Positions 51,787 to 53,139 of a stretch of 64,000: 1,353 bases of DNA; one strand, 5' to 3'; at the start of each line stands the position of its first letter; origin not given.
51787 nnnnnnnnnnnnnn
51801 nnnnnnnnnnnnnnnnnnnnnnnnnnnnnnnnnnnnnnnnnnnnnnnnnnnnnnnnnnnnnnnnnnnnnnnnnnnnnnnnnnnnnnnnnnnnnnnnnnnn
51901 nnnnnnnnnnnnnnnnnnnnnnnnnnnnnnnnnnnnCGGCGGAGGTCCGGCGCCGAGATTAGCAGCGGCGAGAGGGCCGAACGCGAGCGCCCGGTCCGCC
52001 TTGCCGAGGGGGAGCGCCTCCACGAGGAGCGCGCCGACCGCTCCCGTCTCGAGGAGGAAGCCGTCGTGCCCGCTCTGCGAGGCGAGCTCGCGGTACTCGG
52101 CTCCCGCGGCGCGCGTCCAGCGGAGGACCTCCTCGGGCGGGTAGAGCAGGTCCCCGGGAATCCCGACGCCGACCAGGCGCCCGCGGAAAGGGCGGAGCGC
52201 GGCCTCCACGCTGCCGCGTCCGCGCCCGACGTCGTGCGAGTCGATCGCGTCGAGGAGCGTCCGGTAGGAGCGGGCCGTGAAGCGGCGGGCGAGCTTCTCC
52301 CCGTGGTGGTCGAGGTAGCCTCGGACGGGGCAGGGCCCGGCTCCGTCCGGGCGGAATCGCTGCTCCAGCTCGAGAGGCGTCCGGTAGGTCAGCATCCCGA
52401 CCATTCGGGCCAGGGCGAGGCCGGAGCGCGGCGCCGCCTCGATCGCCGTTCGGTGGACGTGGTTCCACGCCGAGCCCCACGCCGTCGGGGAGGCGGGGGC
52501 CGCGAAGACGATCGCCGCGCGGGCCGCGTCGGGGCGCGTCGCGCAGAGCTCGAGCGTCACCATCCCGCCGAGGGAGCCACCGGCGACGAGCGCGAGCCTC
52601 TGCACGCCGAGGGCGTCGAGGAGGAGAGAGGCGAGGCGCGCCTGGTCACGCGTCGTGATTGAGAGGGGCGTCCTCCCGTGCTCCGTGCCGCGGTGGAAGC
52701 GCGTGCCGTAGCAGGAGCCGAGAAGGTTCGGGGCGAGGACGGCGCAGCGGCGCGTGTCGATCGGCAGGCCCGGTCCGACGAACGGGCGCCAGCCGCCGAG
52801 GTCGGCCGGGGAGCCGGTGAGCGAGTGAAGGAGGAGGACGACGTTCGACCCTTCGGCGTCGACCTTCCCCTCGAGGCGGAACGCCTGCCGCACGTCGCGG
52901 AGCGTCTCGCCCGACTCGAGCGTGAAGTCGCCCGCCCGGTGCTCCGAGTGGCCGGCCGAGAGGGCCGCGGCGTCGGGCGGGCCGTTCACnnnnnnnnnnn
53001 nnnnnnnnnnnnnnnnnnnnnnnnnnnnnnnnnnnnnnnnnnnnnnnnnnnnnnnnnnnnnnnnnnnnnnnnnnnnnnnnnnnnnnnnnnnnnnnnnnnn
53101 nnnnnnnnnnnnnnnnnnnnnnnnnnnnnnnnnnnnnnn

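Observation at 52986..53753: ACT-less aspartokinase embedded between metY and metX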

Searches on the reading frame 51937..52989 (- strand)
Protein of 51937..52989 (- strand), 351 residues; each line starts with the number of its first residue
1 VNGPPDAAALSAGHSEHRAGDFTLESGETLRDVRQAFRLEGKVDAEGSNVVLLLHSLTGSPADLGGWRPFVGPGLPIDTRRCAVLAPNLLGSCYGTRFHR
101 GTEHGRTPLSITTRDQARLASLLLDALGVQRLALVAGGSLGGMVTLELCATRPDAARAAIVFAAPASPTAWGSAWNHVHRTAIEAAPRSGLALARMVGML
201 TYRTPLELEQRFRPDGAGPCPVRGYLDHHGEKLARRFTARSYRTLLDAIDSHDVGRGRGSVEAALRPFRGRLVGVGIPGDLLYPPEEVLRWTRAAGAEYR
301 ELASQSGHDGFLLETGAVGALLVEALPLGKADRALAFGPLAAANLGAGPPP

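Call 3: search_protein_families(library=pfam, proteins=[window:51937-52989:-], max_evalue=0.01)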
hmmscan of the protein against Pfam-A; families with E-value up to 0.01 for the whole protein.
window:51937-52989:- (351 aa): 2 families
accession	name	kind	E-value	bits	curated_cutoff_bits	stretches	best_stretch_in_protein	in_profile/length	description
PF00561.26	Abhydrolase_1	-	3.1e-11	43.9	25.8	1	49-177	1-115/245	alpha/beta hydrolase fold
PF12697.13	Abhydrolase_6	-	0.00062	20.9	26.3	1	51-308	1-204/217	Alpha/beta hydrolase family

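Call 4: search_protein_families(library=ncbifam, proteins=[window:51937-52989:-], max_evalue=0.01)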
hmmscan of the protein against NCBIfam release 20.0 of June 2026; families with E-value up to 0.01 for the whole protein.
window:51937-52989:- (351 aa): 11 families
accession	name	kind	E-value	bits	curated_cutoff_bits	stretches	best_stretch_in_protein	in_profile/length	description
TIGR01392.2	MetX_acetyl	equivalog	5.6e-71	239.4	500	1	20-325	3-349/351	homoserine O-acetyltransferase MetX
NF047917.1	MetX_acetyl_MTB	exception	7.2e-65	219.4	475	1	18-326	11-359/361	homoserine O-acetyltransferase MetX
NF001209.0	PRK00175.1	equivalog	2.6e-63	214.1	331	1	14-326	15-372/381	homoserine O-acetyltransferase MetX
NF047915.1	homoser_Ac_Staph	exception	3.9e-46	157.8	500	1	19-317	10-304/320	homoserine O-acetyltransferase MetX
NF006449.0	PRK08775.1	equivalog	9e-36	123.4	296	1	63-326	82-337/344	homoserine O-succinyltransferase MetX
NF047916.1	MetX_succinyl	exception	4.6e-34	118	560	1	21-316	15-356/370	homoserine O-succinyltransferase MetX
NF005757.0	PRK07581.1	subfamily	2.8e-18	65.9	332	1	17-186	10-179/339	hypothetical protein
NF005262.1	PRK06765.1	equivalog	3.9e-14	52.4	450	1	17-184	7-196/366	E22 family MetX-like putative esterase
NF005071.0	PRK06489.1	equivalog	1.2e-09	37.8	305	1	12-169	30-193/362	hypothetical protein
TIGR02427.1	protocat_pcaD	equivalog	6.9e-07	28.9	255.85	1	94-176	45-123/251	3-oxoadipate enol-lactonase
NF051488.1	bifunc_PcaDC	exception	1.1e-05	24.8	390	1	104-167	49-114/375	bifunctional 3-oxoadipate enol-lactonase/4-carboxymuconolactone decarboxylase PcaDC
